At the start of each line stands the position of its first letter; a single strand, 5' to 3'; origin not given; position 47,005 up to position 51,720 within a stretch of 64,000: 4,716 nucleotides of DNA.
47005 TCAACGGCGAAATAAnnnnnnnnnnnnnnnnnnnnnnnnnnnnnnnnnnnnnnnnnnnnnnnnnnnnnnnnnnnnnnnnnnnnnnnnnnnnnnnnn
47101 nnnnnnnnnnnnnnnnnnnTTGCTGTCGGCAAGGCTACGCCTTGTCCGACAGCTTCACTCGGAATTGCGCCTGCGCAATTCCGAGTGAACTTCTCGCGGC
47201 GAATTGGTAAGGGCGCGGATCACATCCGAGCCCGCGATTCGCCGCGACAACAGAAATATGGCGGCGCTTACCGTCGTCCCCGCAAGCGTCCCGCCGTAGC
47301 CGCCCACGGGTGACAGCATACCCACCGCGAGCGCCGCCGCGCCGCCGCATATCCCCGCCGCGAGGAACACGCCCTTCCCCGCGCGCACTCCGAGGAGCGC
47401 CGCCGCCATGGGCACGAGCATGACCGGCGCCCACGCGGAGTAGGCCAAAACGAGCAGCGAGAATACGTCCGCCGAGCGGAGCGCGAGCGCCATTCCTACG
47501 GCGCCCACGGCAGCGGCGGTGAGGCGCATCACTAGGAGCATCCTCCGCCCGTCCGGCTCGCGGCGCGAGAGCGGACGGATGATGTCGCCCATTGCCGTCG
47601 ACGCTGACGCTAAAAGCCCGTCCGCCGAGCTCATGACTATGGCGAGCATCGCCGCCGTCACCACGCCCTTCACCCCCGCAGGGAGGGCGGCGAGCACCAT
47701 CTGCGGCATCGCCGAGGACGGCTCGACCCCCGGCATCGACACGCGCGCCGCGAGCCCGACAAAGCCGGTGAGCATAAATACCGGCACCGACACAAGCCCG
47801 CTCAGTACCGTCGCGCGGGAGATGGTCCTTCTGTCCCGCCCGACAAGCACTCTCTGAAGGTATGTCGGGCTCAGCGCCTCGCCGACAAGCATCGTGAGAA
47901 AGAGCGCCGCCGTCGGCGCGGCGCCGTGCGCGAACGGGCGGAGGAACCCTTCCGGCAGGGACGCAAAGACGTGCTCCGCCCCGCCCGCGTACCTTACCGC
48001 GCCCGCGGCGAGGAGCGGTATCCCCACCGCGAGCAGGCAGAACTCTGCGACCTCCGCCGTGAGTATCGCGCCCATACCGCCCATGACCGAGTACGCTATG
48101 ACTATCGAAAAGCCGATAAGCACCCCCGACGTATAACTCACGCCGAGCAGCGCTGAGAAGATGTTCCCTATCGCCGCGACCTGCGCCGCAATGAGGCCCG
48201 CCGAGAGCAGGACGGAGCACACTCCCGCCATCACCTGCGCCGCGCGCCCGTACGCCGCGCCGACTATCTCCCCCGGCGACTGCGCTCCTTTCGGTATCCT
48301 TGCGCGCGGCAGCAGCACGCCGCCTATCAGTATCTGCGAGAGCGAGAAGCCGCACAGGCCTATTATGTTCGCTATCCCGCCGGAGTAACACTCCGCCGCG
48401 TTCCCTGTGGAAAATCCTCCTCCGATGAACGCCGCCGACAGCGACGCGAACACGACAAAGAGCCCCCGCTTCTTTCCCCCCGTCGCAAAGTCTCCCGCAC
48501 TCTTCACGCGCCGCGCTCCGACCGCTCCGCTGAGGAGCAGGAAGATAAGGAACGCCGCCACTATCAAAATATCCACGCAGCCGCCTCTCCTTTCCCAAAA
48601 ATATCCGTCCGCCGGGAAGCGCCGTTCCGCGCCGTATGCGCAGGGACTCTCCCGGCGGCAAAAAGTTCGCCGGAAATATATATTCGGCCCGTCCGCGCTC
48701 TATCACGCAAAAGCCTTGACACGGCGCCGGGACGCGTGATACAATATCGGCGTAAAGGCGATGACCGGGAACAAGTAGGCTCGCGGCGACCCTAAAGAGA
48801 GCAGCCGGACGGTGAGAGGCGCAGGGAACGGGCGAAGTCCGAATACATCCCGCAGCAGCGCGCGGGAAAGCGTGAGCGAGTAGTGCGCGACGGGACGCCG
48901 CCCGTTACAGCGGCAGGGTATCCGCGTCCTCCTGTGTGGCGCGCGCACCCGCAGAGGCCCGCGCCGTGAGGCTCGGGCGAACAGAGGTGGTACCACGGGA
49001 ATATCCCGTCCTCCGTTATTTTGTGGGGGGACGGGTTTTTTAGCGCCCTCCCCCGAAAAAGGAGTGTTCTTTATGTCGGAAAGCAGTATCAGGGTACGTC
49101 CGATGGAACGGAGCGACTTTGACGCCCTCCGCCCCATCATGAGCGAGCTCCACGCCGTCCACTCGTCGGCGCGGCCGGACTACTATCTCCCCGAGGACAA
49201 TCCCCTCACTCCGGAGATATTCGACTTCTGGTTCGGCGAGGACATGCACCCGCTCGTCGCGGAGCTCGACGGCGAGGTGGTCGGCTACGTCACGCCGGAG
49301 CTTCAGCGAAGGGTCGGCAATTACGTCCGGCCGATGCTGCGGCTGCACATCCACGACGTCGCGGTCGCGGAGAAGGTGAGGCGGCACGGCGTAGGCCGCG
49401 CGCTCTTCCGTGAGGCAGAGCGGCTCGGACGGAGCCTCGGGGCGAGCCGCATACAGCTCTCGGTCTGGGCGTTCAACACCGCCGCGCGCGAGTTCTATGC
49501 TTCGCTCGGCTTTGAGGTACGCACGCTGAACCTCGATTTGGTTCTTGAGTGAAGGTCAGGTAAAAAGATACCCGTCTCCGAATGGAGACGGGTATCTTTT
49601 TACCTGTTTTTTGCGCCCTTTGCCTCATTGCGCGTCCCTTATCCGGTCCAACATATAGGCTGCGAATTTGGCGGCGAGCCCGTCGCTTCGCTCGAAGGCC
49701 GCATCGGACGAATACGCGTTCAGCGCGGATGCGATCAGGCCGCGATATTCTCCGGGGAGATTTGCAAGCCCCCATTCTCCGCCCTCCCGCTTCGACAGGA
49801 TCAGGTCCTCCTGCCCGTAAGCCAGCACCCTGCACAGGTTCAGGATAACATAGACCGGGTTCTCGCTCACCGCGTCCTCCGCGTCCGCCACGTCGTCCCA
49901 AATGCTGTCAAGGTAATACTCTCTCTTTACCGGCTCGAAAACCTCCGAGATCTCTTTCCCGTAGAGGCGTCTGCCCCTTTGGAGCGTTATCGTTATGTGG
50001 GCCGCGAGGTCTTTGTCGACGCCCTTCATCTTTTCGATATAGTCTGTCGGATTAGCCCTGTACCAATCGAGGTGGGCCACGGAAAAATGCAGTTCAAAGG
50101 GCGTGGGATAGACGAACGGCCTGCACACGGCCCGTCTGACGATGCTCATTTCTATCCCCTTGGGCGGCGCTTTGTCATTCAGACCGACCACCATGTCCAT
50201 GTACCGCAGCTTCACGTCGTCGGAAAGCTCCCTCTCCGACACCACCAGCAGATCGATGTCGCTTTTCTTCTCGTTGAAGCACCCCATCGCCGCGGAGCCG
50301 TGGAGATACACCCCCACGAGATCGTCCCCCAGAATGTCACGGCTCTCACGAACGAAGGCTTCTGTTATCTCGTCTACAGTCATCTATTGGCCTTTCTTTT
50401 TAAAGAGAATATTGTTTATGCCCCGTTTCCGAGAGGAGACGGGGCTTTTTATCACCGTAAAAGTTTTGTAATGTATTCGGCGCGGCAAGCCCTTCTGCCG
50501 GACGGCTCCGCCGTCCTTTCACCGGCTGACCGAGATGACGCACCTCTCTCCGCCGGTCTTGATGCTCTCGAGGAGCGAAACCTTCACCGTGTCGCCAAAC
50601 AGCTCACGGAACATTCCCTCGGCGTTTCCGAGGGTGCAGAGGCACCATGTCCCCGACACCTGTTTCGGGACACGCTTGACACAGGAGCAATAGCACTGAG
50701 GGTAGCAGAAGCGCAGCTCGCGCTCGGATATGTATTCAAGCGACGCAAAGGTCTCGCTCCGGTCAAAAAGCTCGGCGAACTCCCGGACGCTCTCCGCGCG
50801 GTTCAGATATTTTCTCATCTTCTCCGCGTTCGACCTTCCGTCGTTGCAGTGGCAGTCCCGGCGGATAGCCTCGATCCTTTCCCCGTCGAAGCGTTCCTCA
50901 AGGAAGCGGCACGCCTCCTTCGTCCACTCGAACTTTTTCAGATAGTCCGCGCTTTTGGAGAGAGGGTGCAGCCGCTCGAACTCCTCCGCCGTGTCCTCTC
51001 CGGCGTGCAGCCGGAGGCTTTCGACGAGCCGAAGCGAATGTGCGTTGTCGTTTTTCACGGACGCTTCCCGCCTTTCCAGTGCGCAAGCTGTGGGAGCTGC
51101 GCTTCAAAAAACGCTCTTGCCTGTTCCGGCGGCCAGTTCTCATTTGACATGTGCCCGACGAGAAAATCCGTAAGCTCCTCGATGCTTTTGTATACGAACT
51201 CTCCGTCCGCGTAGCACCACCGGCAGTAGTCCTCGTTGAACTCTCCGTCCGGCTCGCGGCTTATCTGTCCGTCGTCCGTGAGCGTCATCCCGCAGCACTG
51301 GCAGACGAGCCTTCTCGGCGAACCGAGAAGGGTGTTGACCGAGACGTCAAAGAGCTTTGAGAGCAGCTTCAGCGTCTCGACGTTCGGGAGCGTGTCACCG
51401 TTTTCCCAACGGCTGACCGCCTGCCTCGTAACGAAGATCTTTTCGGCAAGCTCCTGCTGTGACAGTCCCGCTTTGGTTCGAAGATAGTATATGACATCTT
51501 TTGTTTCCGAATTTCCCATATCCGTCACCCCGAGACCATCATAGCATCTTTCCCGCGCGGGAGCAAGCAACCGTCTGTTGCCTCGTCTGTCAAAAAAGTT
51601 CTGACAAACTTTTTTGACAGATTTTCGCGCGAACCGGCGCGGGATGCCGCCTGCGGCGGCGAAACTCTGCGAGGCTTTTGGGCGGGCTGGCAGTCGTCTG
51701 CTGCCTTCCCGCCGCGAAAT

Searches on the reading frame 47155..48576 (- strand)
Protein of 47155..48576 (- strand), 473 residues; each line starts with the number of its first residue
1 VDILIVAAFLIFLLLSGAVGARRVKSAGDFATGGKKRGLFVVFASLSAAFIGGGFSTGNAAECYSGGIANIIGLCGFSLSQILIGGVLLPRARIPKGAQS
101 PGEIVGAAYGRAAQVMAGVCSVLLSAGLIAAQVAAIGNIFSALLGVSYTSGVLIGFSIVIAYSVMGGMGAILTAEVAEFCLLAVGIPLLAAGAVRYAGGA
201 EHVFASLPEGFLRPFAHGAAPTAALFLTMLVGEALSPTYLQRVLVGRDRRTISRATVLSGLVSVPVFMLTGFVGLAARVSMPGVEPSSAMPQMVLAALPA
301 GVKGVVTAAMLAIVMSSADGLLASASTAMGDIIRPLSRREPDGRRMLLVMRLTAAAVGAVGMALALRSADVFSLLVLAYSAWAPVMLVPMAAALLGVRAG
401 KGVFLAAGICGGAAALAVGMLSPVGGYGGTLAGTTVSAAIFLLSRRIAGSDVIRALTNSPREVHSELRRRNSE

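Call 94: search_protein_families(library=pfam, max_evalue=0.00001, proteins=[window:47155-48576:-])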
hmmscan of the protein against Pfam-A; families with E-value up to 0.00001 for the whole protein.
window:47155-48576:- (473 aa): 1 family
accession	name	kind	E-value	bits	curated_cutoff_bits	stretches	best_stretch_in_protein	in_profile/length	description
PF00474.23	SSF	-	9.8e-21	74.5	22.8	1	30-396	1-391/406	Sodium:solute symporter family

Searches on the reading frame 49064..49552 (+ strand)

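Call 94: search_protein_families(library=pfam, max_evalue=0.00001, proteins=[window:49064-49552:+])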
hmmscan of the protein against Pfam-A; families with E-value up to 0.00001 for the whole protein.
window:49064-49552:+ (162 aa): 3 families
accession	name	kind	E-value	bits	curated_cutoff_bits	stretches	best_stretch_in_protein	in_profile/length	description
PF00583.31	Acetyltransf_1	-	2.6e-20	73.3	20.7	1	30-150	2-116/116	Acetyltransferase (GNAT) family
PF13508.13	Acetyltransf_7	-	5.6e-14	52.7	27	1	62-152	4-84/84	Acetyltransferase (GNAT) domain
PF13673.13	Acetyltransf_10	-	1.1e-11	45.2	23.6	1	59-152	29-109/128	Acetyltransferase (GNAT) domain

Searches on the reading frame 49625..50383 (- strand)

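Call 94: search_protein_families(library=pfam, max_evalue=0.00001, proteins=[window:49625-50383:-])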
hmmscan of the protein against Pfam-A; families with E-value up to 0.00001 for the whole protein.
window:49625-50383:- (252 aa): 2 families
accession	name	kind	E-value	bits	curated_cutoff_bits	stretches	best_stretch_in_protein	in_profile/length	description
PF13427.11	AadA_C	-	1.6e-28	99.4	22.2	1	147-246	1-102/103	Aminoglycoside adenylyltransferase, C-terminal domain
PF01909.29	NTP_transf_2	-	1.8e-06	28.6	21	1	22-65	14-58/93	Nucleotidyltransferase domain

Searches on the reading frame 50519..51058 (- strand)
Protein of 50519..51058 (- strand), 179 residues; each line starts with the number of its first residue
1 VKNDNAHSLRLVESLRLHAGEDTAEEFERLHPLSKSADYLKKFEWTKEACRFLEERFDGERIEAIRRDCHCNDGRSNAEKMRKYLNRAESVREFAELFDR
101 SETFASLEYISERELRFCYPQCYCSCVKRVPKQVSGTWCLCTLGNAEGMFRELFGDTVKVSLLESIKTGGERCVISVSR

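Call 94: search_protein_families(library=pfam, max_evalue=0.00001, proteins=[window:50519-51058:-])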
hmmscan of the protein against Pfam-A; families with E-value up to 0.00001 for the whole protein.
window:50519-51058:- (179 aa): 1 family
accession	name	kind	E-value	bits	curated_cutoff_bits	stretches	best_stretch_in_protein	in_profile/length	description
PF19641.4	DUF6144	-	9.3e-20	71.8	28.8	1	35-176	34-173/181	Family of unknown function (DUF6144)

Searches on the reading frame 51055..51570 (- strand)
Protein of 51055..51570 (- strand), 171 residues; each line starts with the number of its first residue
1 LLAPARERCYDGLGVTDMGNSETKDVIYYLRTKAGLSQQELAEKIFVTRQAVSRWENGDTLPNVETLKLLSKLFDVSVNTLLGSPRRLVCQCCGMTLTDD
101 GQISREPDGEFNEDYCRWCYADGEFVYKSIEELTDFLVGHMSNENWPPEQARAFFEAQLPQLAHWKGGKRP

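Call 94: search_protein_families(library=pfam, max_evalue=0.00001, proteins=[window:51055-51570:-])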
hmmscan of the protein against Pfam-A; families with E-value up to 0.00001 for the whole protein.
window:51055-51570:- (171 aa): 4 families
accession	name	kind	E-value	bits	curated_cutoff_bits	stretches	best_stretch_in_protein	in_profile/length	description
PF12674.12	Zn_ribbon_2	-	9.1e-27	94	22.5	1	89-166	1-81/81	Putative zinc ribbon domain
PF01381.28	HTH_3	-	2.7e-17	63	23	1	27-79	1-53/55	Helix-turn-helix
PF13560.12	HTH_31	-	3e-08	34.3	27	1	30-78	9-58/64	Helix-turn-helix domain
PF12844.13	HTH_19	-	8.7e-06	26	30.2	0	28-82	5-59/64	Helix-turn-helix domain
